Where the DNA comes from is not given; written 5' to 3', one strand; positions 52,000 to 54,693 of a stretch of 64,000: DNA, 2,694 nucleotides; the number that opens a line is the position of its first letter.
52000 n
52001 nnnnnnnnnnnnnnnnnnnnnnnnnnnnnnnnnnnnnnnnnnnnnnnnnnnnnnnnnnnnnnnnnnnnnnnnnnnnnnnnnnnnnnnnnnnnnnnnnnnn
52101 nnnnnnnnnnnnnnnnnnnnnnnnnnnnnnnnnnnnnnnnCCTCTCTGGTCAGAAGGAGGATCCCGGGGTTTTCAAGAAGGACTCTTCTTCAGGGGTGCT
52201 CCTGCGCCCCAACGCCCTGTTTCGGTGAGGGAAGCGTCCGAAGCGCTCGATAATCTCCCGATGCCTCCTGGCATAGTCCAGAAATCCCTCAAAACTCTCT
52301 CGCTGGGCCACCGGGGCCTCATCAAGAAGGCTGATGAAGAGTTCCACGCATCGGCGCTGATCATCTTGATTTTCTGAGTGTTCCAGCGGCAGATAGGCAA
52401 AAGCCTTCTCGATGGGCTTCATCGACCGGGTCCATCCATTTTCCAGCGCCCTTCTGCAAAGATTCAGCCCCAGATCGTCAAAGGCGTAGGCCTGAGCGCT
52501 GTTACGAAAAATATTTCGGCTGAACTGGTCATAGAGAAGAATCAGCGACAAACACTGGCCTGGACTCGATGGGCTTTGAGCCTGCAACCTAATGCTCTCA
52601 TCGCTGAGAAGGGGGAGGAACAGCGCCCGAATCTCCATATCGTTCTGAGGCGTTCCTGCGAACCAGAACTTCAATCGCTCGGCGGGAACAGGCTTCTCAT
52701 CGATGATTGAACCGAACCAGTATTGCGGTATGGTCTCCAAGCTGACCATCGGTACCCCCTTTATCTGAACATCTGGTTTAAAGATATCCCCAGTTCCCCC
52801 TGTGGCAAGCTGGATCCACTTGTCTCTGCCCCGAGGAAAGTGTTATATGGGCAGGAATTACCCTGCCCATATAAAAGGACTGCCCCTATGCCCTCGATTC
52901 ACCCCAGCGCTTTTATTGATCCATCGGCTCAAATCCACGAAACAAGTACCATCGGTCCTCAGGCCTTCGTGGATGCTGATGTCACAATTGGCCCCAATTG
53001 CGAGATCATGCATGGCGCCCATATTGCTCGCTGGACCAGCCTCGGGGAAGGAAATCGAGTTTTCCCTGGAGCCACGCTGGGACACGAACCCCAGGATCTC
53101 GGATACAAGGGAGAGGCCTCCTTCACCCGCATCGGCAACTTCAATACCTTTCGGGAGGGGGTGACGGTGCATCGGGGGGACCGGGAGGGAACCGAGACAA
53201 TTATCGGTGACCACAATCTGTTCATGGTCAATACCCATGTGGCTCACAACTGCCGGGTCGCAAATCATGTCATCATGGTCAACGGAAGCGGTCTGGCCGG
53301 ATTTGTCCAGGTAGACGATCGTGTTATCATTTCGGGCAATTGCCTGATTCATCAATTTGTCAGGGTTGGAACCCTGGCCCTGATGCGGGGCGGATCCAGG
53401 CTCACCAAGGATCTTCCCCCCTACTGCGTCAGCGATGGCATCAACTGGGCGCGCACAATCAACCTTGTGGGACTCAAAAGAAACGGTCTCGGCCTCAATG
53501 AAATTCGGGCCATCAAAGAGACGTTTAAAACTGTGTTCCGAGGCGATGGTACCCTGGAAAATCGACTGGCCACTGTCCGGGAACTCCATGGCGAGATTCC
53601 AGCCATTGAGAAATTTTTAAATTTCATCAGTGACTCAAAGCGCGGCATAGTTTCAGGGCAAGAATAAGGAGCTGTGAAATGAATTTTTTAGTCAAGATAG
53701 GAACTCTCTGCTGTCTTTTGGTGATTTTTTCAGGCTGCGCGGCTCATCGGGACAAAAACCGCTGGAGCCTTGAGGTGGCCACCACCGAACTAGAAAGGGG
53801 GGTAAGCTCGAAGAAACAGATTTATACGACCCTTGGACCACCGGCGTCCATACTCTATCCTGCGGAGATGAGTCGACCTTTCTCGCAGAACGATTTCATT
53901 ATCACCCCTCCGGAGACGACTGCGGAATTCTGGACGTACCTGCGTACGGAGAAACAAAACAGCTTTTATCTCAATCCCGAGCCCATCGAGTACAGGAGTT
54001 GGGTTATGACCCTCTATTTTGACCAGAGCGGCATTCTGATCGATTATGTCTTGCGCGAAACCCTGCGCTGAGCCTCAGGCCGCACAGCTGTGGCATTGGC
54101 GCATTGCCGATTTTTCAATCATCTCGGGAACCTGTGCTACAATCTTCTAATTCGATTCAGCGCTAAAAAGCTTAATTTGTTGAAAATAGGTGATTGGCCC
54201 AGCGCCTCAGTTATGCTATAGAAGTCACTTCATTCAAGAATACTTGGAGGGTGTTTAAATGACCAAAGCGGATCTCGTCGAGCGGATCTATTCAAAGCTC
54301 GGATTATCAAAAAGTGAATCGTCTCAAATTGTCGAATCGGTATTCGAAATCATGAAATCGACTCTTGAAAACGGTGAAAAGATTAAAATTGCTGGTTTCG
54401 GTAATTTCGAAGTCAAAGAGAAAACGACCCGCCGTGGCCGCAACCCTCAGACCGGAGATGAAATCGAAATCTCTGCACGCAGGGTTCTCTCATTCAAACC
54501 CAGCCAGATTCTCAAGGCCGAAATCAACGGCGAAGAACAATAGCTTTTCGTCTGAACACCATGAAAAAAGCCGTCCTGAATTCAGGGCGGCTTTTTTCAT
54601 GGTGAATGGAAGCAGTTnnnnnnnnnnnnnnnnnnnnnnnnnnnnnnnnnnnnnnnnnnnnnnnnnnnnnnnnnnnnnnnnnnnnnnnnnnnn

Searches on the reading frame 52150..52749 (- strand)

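Call 3: search_protein_families(library=pfam, proteins=[window:52150-52749:-], max_evalue=0.01)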
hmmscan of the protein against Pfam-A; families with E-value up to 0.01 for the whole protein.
window:52150-52749:- (199 aa): 1 family
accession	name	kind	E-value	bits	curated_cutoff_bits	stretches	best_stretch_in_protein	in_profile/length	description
PF06041.17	DUF924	-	1.6e-57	195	27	1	9-196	3-180/180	Bacterial protein of unknown function (DUF924)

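Call 4: search_protein_families(library=ncbifam, proteins=[window:52150-52749:-], max_evalue=0.01)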
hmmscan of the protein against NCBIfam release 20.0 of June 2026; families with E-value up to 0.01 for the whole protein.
window:52150-52749:- (199 aa): 0 families

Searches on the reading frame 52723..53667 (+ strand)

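Call 3: search_protein_families(library=pfam, proteins=[window:52723-53667:+], max_evalue=0.01)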
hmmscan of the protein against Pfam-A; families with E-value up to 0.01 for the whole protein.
window:52723-53667:+ (314 aa): 4 families
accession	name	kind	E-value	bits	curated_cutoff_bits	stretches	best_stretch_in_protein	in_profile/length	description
PF00132.30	Hexapep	-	3e-19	68.3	27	2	86-121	1-36/36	Bacterial transferase hexapeptide (six repeats)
PF13720.11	Acetyltransf_11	-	6.4e-19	68.6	24.5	1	230-310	1-82/82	Udp N-acetylglucosamine O-acyltransferase; Domain 2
PF25084.1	LbH_EIF2B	-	1.4e-05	25.5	54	0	159-216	45-100/105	EIF2B subunit epsilon LbH domain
PF25087.1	GMPPB_C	-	0.00069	19.7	39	0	161-209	48-95/110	GMPPB C-terminal domain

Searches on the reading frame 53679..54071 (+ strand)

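Call 54: search_protein_families(library=pfam, proteins=[window:53679-54071:+], max_evalue=0.00001)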
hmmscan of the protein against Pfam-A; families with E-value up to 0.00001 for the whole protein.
window:53679-54071:+ (130 aa): 0 families

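Call 78: search_protein_families(library=pfam, proteins=[window:53679-54071:+], max_evalue=1)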
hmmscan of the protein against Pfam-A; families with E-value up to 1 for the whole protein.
window:53679-54071:+ (130 aa): 1 family
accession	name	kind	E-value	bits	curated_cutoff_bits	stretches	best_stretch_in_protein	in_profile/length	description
PF04355.18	BamE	-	0.027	14.7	23.2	0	36-56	10-29/71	Outer membrane protein assembly factor BamE domain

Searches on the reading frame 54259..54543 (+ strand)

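Call 54: search_protein_families(library=pfam, proteins=[window:54259-54543:+], max_evalue=0.00001)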
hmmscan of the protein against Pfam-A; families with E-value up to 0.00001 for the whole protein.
window:54259-54543:+ (94 aa): 1 family
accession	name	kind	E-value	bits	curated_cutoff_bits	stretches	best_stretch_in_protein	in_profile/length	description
PF00216.26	Bac_DNA_binding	-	1.2e-32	112.5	22.4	1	1-90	1-90/90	Bacterial DNA-binding protein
